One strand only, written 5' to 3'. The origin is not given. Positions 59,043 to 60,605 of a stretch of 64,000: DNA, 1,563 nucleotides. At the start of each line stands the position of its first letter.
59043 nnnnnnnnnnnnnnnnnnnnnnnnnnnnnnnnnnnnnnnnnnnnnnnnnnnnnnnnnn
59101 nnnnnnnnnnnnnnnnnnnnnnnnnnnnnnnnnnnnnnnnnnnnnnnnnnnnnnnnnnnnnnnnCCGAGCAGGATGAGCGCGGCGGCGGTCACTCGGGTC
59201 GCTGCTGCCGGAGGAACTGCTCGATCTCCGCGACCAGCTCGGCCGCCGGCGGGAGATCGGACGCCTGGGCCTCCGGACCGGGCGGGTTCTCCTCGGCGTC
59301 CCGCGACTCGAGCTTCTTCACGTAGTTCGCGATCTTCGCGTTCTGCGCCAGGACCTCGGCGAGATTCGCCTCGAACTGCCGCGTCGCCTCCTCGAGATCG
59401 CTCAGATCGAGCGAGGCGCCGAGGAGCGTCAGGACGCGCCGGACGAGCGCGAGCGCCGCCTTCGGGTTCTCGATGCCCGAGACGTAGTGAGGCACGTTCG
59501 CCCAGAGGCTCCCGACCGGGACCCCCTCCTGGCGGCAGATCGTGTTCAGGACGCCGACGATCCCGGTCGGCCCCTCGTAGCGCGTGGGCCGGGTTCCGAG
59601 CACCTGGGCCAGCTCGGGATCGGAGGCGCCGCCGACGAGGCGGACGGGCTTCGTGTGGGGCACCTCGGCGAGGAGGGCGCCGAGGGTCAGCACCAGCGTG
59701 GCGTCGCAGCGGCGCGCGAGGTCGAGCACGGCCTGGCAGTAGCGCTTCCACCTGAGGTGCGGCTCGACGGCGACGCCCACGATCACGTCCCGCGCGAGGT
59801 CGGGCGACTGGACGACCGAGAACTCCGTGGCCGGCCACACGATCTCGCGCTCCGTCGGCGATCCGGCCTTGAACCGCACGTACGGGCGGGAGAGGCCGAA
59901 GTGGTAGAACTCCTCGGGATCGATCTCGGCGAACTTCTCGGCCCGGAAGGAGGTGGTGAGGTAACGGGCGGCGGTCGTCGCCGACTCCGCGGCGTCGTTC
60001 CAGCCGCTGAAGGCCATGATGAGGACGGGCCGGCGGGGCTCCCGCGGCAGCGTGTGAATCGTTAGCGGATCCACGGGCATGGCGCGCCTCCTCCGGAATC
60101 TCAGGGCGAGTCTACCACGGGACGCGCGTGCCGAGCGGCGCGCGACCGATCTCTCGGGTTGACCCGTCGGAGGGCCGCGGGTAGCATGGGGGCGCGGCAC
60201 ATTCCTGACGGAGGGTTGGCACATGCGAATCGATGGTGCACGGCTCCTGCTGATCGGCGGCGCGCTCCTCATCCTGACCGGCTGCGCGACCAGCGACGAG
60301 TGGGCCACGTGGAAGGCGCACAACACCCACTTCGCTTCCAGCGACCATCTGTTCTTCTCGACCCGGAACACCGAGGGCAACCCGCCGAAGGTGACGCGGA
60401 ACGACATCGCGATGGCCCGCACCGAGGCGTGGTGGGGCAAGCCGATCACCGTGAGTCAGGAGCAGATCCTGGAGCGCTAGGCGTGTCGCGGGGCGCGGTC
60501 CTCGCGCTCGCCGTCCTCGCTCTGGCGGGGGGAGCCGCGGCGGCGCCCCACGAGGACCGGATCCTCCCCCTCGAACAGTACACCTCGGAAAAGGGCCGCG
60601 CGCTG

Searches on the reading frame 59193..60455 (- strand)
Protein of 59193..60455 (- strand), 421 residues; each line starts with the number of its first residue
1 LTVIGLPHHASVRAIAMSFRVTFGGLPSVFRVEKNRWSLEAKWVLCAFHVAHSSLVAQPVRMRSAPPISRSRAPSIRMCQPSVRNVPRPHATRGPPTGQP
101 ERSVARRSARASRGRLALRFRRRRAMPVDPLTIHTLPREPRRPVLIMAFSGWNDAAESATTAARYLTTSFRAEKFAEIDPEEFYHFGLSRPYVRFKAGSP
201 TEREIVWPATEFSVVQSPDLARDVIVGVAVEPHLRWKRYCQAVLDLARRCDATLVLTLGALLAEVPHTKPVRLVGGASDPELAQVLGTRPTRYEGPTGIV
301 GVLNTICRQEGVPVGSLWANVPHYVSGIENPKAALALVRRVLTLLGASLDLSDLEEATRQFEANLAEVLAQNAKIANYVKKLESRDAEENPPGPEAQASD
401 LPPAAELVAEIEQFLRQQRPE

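Call 52: search_protein_families(library=pfam, max_evalue=0.0001, proteins=[window:59193-60455:-])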
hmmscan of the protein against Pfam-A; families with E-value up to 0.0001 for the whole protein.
window:59193-60455:- (421 aa): 1 family
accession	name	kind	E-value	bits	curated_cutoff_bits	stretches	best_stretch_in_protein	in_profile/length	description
PF09754.15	PAC2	-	2e-50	172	25.8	1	148-368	1-214/215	PAC2 family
